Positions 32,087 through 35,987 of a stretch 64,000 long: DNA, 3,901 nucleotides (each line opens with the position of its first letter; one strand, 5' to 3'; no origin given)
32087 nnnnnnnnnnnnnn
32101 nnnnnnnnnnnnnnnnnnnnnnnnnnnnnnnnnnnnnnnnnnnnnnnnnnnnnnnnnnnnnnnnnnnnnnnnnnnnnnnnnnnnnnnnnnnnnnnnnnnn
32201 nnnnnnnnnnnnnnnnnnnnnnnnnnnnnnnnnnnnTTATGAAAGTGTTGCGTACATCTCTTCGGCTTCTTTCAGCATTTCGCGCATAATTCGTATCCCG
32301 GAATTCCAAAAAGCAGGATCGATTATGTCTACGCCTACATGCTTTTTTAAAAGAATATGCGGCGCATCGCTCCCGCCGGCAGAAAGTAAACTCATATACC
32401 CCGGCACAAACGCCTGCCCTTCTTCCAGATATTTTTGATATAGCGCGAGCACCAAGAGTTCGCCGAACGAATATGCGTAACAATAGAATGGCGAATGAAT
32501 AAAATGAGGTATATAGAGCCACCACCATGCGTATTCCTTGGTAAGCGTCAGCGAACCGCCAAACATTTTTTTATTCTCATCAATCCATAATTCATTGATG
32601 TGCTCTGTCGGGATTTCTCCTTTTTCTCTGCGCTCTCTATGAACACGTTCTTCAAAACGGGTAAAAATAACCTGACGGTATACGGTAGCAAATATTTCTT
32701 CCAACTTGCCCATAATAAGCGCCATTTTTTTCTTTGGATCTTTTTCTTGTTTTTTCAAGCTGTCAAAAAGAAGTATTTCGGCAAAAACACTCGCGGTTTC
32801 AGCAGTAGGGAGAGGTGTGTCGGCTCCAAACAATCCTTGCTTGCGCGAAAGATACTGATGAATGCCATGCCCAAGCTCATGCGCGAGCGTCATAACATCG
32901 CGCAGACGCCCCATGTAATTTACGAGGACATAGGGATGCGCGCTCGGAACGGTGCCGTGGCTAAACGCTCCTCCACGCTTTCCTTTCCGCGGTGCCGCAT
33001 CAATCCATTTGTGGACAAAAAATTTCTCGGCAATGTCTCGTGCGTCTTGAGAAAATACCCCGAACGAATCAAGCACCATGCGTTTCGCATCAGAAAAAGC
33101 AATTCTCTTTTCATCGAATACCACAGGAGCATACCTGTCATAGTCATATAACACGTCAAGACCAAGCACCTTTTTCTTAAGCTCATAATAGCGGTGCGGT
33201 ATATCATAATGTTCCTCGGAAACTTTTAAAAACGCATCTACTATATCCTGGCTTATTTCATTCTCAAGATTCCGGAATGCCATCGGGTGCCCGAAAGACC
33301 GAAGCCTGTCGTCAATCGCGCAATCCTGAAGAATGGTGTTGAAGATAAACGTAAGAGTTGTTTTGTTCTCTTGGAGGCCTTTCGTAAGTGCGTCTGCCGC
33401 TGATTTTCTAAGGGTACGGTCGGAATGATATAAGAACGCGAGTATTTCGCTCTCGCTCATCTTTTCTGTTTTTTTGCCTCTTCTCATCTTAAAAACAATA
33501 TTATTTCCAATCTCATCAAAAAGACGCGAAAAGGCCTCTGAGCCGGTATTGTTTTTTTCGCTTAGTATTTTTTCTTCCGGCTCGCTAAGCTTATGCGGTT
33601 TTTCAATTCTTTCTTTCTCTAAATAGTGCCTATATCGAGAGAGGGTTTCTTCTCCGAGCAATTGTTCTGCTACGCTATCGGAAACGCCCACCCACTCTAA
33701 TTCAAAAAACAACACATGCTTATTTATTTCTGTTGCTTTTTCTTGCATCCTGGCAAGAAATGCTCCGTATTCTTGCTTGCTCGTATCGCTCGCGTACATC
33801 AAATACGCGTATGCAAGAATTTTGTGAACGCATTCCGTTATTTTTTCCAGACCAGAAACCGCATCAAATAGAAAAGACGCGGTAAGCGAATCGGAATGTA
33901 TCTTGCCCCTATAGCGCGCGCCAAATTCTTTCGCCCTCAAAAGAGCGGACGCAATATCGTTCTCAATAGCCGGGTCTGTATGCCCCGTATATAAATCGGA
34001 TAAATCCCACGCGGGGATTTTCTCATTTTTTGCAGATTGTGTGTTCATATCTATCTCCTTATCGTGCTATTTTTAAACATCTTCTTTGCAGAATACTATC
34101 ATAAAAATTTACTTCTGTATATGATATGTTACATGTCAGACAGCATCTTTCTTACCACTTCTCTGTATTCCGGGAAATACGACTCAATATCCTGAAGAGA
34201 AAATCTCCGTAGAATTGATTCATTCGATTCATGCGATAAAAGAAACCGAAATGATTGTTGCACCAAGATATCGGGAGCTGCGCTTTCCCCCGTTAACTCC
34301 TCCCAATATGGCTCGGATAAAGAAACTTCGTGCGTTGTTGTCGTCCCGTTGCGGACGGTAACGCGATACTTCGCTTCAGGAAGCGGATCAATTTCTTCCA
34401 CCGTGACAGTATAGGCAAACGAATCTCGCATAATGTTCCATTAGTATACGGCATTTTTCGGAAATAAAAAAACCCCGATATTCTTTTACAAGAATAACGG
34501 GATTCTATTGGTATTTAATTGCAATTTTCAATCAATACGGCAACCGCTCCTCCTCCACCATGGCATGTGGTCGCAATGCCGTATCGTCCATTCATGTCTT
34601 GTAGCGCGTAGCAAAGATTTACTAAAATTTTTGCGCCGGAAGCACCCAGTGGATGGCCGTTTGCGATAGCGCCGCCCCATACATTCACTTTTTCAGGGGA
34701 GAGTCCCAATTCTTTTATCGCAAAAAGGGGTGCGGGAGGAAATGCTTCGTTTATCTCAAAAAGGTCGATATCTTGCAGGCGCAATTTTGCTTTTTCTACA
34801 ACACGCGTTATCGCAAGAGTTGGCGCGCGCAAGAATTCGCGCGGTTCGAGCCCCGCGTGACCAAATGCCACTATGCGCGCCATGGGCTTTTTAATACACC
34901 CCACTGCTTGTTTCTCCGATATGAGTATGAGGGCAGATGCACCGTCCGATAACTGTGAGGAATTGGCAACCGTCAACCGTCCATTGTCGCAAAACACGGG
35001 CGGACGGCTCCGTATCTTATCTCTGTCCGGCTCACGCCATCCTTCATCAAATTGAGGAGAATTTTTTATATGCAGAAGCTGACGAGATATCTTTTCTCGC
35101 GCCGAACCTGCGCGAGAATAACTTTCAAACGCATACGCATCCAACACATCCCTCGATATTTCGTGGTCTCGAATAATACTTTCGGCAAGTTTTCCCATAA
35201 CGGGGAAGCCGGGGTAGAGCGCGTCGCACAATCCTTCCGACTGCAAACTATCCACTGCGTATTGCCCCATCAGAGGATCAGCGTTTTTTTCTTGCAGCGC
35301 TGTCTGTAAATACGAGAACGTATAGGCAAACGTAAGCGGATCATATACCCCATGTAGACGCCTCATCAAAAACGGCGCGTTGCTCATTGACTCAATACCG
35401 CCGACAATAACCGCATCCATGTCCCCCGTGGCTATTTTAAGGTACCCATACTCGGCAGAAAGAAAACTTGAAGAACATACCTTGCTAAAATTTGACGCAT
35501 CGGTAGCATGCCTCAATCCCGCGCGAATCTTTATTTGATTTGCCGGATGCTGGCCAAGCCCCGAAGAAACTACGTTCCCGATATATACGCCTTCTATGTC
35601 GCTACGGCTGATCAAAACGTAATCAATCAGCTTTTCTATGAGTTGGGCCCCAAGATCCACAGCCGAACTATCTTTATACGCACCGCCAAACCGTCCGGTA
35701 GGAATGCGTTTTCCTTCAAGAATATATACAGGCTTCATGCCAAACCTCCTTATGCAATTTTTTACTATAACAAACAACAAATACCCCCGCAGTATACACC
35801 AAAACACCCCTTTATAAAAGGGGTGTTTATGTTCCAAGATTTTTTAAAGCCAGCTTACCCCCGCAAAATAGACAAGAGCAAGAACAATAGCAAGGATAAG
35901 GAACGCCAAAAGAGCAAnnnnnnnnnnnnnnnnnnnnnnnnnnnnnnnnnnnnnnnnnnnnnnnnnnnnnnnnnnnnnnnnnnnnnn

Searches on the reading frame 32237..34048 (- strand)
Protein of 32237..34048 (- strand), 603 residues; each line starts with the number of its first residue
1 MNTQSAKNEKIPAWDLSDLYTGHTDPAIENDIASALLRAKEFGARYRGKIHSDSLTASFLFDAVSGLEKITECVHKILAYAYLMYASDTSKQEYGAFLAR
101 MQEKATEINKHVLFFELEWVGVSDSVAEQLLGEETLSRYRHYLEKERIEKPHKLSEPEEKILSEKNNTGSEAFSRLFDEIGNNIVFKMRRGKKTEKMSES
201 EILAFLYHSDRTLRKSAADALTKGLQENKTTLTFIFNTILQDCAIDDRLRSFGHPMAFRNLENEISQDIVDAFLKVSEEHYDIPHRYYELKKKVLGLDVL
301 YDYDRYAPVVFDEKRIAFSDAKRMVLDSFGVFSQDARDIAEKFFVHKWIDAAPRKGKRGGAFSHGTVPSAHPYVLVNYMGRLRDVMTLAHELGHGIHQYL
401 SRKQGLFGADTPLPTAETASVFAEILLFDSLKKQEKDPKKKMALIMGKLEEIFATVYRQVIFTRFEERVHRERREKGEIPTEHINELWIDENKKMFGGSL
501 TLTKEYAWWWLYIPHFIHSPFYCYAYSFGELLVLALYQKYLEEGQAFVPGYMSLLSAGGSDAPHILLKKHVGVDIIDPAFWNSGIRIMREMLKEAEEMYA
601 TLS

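Call 76: search_protein_families(library=pfam, proteins=[window:32237-34048:-], max_evalue=0.00001)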
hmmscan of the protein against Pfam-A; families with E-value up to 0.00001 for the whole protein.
window:32237-34048:- (603 aa): 2 families
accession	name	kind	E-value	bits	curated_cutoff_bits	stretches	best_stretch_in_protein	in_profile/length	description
PF01432.26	Peptidase_M3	-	5.3e-53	181.4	27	1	205-571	2-442/457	Peptidase family M3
PF08439.15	Peptidase_M3_N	-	5.2e-16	59.1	25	1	118-182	1-66/70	Oligopeptidase F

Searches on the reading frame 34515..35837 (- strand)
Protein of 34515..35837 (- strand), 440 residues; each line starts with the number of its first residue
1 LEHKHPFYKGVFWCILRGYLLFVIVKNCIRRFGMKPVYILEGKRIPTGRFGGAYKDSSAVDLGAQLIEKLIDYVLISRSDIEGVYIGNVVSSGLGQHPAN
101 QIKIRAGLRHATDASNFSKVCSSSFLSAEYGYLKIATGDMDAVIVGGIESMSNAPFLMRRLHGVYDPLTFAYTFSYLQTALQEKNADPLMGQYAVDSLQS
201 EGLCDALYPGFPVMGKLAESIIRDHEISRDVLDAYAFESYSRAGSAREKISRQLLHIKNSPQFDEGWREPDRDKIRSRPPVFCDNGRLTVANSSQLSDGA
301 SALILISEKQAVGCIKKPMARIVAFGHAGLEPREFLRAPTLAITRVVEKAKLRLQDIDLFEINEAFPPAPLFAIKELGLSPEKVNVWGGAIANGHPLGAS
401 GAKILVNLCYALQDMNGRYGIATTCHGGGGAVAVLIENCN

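Call 76: search_protein_families(library=pfam, proteins=[window:34515-35837:-], max_evalue=0.00001)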
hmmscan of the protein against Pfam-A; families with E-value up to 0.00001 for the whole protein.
window:34515-35837:- (440 aa): 2 families
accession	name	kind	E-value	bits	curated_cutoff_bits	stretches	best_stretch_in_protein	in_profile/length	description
PF00108.29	Thiolase_N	-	1.1e-46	159.8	26.4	1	37-308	1-259/260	Thiolase, N-terminal domain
PF02803.24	Thiolase_C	-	1.8e-40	137.8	27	1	317-437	2-122/123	Thiolase, C-terminal domain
